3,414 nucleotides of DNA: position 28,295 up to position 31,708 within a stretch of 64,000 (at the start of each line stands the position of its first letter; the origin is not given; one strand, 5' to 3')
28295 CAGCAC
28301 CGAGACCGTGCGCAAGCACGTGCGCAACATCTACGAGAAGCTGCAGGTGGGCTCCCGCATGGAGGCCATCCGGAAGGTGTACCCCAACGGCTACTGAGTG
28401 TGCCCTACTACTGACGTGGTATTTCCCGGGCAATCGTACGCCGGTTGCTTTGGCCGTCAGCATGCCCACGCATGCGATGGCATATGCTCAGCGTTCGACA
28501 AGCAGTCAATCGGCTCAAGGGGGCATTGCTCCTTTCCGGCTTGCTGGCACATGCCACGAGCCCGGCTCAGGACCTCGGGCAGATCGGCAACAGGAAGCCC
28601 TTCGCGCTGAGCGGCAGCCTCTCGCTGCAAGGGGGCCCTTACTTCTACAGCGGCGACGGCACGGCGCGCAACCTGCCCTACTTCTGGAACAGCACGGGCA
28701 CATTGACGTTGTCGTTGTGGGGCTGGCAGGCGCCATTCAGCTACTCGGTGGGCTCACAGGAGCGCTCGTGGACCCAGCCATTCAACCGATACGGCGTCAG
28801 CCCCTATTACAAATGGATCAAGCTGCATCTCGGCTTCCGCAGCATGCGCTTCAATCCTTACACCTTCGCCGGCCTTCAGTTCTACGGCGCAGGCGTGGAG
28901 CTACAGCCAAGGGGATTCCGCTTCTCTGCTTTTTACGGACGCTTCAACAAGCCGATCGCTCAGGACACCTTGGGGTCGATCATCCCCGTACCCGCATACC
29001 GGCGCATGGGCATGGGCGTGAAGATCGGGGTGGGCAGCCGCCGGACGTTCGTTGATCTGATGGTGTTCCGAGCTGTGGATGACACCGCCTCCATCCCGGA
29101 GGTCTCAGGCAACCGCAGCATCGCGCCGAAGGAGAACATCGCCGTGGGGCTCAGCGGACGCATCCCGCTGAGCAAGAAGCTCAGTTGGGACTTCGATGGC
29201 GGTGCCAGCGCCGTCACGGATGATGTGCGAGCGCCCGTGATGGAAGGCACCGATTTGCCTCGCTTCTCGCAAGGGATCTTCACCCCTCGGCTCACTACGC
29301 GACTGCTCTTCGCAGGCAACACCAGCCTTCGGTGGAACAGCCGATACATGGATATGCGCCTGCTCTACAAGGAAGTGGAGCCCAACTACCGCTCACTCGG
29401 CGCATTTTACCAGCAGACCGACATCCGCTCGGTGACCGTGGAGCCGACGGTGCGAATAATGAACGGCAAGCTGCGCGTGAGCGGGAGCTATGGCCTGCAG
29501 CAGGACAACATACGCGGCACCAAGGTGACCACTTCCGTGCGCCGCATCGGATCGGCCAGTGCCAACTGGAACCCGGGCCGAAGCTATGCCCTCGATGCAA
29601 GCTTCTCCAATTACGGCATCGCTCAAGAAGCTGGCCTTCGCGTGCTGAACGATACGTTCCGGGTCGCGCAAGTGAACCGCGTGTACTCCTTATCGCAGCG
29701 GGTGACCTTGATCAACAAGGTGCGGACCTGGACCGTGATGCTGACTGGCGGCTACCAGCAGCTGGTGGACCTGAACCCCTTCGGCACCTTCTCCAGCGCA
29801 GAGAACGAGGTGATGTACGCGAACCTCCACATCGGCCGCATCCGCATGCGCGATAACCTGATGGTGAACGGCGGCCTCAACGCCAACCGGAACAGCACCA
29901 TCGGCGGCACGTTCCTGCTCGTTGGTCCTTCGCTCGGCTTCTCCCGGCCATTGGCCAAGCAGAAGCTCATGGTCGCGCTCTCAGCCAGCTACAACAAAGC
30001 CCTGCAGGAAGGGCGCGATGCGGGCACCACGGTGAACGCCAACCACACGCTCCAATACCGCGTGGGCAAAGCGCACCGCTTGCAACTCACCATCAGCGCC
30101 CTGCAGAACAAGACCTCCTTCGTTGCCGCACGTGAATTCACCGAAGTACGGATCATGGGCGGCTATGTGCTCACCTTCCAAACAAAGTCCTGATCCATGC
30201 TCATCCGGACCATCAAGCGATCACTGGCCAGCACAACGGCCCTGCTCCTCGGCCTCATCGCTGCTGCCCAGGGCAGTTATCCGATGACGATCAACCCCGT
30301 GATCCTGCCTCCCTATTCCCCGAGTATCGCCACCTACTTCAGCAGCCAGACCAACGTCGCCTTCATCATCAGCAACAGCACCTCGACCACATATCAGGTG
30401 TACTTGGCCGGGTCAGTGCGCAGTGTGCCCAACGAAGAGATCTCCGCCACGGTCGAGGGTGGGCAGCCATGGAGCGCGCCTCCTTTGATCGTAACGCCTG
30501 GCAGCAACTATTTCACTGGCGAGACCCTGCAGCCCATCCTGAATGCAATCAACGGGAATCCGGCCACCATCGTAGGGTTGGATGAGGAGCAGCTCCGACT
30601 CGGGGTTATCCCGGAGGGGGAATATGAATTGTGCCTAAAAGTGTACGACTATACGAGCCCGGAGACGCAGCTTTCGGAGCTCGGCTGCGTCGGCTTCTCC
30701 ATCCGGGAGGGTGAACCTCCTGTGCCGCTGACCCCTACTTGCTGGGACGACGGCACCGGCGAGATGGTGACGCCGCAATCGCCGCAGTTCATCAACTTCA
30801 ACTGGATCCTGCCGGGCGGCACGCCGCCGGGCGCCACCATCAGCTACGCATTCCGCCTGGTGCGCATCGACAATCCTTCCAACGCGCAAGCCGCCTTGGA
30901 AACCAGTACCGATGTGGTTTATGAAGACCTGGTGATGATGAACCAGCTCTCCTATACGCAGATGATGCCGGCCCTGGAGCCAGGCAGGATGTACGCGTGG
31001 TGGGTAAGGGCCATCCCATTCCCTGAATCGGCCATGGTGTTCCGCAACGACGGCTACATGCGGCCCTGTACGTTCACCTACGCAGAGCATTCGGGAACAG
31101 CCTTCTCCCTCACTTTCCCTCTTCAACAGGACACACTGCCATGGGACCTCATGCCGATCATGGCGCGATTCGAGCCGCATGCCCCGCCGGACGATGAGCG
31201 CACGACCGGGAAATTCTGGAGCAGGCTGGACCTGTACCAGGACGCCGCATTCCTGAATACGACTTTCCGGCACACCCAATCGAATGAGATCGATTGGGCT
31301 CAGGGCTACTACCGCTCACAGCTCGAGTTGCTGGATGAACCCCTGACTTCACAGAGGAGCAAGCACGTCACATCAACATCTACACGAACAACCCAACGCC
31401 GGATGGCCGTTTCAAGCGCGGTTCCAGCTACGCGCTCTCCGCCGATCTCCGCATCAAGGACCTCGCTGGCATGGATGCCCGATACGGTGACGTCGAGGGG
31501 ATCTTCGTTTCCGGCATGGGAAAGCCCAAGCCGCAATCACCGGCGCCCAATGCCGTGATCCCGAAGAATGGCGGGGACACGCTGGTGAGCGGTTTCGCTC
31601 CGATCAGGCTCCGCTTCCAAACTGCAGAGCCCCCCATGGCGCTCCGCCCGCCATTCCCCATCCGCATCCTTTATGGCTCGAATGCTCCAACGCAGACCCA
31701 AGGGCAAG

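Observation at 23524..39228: Four copies of the palindrome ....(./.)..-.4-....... mark every unit boundary of the two-component system and giant-protein island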

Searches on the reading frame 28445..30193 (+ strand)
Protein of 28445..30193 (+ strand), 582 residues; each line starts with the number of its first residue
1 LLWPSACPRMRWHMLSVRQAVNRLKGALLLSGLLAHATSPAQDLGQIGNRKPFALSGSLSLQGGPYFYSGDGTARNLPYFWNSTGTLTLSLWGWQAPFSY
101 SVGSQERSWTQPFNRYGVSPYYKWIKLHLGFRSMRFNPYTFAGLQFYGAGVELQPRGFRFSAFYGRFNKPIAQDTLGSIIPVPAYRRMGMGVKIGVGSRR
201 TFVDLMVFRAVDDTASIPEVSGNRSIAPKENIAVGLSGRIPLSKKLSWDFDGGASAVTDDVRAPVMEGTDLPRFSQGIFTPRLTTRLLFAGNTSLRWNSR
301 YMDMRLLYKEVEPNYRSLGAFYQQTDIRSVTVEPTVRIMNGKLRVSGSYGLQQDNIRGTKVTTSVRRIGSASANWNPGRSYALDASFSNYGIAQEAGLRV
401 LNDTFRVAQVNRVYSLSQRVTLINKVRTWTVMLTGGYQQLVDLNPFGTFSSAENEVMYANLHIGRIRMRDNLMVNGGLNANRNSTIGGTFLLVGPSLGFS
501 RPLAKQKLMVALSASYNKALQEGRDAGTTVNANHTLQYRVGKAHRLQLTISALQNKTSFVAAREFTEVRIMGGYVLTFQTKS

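Call 9: search_protein_families(library=pfam, proteins=[window:28445-30193:+], max_evalue=0.01)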
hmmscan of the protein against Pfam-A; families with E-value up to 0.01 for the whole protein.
window:28445-30193:+ (582 aa): 0 families

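Call 22: search_protein_families(library=ncbifam, proteins=[window:28472-30193:+], max_evalue=0.01)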
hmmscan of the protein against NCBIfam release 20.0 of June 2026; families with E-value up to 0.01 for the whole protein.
window:28472-30193:+ (573 aa): 0 families

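Call 80: find_homologous_proteins(query=window:28472-30193:+, max_evalue=1e-10)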
Query window:28472-30193:+ (573 aa): 184 proteins with E <= 1e-10 among 8000 candidates; the best 120 are listed.
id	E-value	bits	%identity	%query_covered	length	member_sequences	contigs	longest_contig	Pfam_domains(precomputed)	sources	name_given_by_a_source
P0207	0.0e+0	1271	99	99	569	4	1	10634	-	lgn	-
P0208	0.0e+0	1122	85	99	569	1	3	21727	-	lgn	-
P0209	0.0e+0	1064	80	99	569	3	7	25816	-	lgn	-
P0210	0.0e+0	1052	83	95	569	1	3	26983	-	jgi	jgi:hypothetical protein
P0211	2.3e-295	999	75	99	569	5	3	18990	-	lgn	-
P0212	1.9e-267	907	71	95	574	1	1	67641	-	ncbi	-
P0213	2.0e-266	903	69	98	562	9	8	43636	-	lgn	-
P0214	1.9e-260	884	67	97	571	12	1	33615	-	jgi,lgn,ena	-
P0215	9.7e-245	832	63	100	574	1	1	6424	-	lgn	-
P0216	3.9e-231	787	63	95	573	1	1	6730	-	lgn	-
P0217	1.8e-230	785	61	97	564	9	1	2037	-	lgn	-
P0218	3.9e-230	784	61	99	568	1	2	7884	-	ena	-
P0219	2.0e-228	778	61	95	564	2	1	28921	-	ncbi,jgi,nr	ncbi:MAG TPA: hypothetical protein PKY96_06535 [Flavobacteriales bacterium]|nr:hypothetical protein 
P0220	3.2e-228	777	62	95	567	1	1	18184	-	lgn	-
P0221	5.4e-228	776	62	95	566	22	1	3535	-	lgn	-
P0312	5.1e-99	351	35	95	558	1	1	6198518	-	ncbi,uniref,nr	uniref:hypothetical protein n=1 Tax=Pedobacter schmidteae TaxID=2201271 RepID=UPI000EAE2E4E|nr:hypot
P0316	3.4e-98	348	36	96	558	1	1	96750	-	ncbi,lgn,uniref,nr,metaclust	ncbi:hypothetical protein ASU31_21730 [Pedobacter ginsenosidimutans]|uniref:DUF5723 domain-containin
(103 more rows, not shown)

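Call 81: find_encoding_contigs(protein=P0312, flank=10000, max_places=1)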
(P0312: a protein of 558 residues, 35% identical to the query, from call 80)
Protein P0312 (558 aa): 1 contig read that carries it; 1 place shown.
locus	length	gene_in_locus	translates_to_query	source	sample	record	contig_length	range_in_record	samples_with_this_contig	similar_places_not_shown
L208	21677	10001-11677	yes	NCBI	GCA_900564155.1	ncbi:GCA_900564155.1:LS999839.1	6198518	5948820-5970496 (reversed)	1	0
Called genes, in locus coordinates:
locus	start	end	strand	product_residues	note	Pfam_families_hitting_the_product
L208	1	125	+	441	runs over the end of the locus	PF01408:GFO_IDH_MocA, PF22725:GFO_IDH_MocA_C3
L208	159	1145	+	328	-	PF02424:ApbE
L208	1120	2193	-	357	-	PF04055:Radical_SAM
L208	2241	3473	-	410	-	PF13620:CarboxypepD_reg, PF13715:CarbopepD_reg_2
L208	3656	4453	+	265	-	PF12833:HTH_18, PF00165:HTH_AraC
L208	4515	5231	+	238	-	PF00072:Response_reg, PF04397:LytTR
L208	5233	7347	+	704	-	PF07719:TPR_2 (faint), PF00512:HisKA (faint), PF13424:TPR_12 (faint), PF13428:TPR_14 (faint), PF02518:HATPase_c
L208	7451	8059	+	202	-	-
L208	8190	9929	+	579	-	PF01391:Collagen (faint)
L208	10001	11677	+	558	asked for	-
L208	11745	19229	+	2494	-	PF13620:CarboxypepD_reg (faint)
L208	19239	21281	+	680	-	PF25833:Fn3_SaeA_3rd (faint)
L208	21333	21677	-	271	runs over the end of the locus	PF13561:adh_short_C2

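Call 86: search_protein_families(library=pfam, proteins=[L208:7451-8059:+, L208:8190-9929:+, P0316], max_evalue=0.01)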
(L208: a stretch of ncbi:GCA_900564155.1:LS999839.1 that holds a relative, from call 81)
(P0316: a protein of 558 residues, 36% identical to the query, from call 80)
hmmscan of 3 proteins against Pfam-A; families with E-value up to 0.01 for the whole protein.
L208:7451-8059:+ (202 aa): 0 families

L208:8190-9929:+ (579 aa): 1 family
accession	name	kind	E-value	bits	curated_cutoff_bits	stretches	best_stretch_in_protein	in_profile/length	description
PF01391.23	Collagen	-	5.7e-10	39.2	27.2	1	221-246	28-53/60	Collagen triple helix repeat (20 copies)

P0316 (558 aa): 0 families

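Call 92: predict_structure(alignment_id=A5)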
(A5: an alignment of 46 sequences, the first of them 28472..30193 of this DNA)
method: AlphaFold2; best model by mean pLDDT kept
length: 573 residues; sequences in the alignment: 46
mean_pLDDT: 82.6   pTM: 0.71
mean pLDDT of the five models: 82.6, 80.7, 79.7, 79.4, 79.2
residues with pLDDT >= 90: 258; 70-90: 214; 50-70: 60; < 50: 41
segments of 3 or more residues with pLDDT < 50: 97-103, 161-172, 212-214, 383-396
pLDDT, mean of each block of 10 residues (from residue 1): 63 86 70 52 83 92 80 87 85 65 65 85 81 80 88 83 35 68 92 93 78 62 93 96 91 82 77 87 95 95 81 72 95 94 85 81 95 95 44 47 91 96 95 71 84 96 95 89 95 93 96 91 96 94 88 80 92 62
secondary structure, 60 per line:
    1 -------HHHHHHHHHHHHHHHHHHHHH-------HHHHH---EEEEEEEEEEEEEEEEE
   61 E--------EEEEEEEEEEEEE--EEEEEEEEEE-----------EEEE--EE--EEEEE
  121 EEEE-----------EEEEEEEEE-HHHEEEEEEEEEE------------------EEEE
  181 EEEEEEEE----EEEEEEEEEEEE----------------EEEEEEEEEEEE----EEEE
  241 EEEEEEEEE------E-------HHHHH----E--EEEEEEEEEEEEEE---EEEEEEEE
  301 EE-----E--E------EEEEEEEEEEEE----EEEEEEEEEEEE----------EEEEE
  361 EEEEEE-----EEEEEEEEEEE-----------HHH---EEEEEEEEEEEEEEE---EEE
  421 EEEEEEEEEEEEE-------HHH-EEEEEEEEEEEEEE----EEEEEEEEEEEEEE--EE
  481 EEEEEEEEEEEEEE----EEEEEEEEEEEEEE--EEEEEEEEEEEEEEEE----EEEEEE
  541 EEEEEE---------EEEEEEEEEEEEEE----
elements in order: H8-28 H36-40 E44-61 E70-82 E85-94 E106-109 E116-124 E136-144 E149-158 E177-188 E193-204 E221-232 E237-249 H264-268 E276-289 E293-302 E318-329 E334-345 E356-366 E372-382 E400-414 E418-433 E445-458 E463-476 E479-494 E499-512 E515-530 E535-546 E556-569

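Call 94: fold_search(model_id=the predicted structure, library=pdb)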
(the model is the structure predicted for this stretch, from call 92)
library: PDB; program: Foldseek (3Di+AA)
matches with E <= 10: 874; with E <= 0.001: 259
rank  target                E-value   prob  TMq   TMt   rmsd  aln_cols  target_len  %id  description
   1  3rfz_B                2.8e-08  1.00  0.40  0.32  15.0       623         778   12  Crystal structure of the FimD usher bound to its cognate FimC:FimH substrate (released 2011-06-01)
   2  6r2q_B                3.4e-08  1.00  0.53  0.48  11.9       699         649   12  Structure of the Mtr complex (released 2020-04-22)
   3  9fy9_D                4.7e-08  1.00  0.43  0.38  15.0       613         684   11  Cryo-EM structure of the type 1 chaperone-usher pilus FimD-tip complex (FimDHGFC) - Conformer 1 (released 2025-06-04)
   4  8ae1_A                9.0e-08  1.00  0.25  0.17  20.6      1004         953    8  Structure of trimeric SlpA outer membrane protein (released 2022-11-30)
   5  8agd_A                2.0e-07  1.00  0.26  0.17  23.2      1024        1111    8  Full SDBC and SOD assembly (released 2023-04-12)
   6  3rfz_E                2.1e-07  1.00  0.43  0.34  13.4       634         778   10  Crystal structure of the FimD usher bound to its cognate FimC:FimH substrate (released 2011-06-01)
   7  9fw9_D                2.2e-07  1.00  0.43  0.38  15.1       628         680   11  Cryo-EM structure of the type 1 pilus assembly platform as part of the FimA-bound chaperone-usher pilus complex (FimDH (released 2025-06-04)
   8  2o5p_B                4.4e-07  1.00  0.32  0.25  21.1       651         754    8  Crystal structure of the full length ferric pyoverdine outer membrane receptor FpvA of Pseudomonas aeruginosa in its a (released 2007-10-30)
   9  6v81                  4.6e-07  1.00  0.33  0.30  14.0       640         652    9  The crystal structure of the outer-membrane transporter YncD (released 2020-05-06)
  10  8a60_A                5.8e-07  1.00  0.31  0.27  21.4       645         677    9  Crystal structure of FhuA in complex with the superinfection exclusion lipoprotein Llp (released 2022-10-05)
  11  6e14_D                8.4e-07  1.00  0.42  0.32  14.5       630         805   11  Handover mechanism of the growing pilus by the bacterial outer membrane usher FimD (released 2018-10-17)
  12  9ex3_A                8.4e-07  1.00  0.30  0.26  21.0       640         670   10  Ferric-mycobactin receptor (FemA) in complex with dihydroaeruginoic acid (released 2025-02-26)
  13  3ohn_B                1.0e-06  1.00  0.35  0.40  13.5       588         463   12  Crystal structure of the FimD translocation domain (released 2011-06-01)
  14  9c4o                  1.0e-06  1.00  0.34  0.31  13.6       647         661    9  Cryo-EM structure of PqqU with ligand PQQ (released 2024-06-19)
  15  3ohn_A                1.1e-06  1.00  0.37  0.42  11.4       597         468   12  Crystal structure of the FimD translocation domain (released 2011-06-01)
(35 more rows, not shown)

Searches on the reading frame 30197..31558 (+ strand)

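Call 9: search_protein_families(library=pfam, proteins=[window:30197-31558:+], max_evalue=0.01)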
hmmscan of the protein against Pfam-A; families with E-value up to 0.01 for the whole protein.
window:30197-31558:+ (453 aa): 0 families

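Call 22: search_protein_families(library=ncbifam, proteins=[window:30197-31558:+], max_evalue=0.01)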
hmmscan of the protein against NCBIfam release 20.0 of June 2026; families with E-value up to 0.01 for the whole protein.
window:30197-31558:+ (453 aa): 1 family
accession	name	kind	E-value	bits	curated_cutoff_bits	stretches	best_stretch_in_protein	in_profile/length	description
TIGR02542.1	T_forsyth_147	domain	7.9e-06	25.9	67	1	36-163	10-138/145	TANFOR domain-containing protein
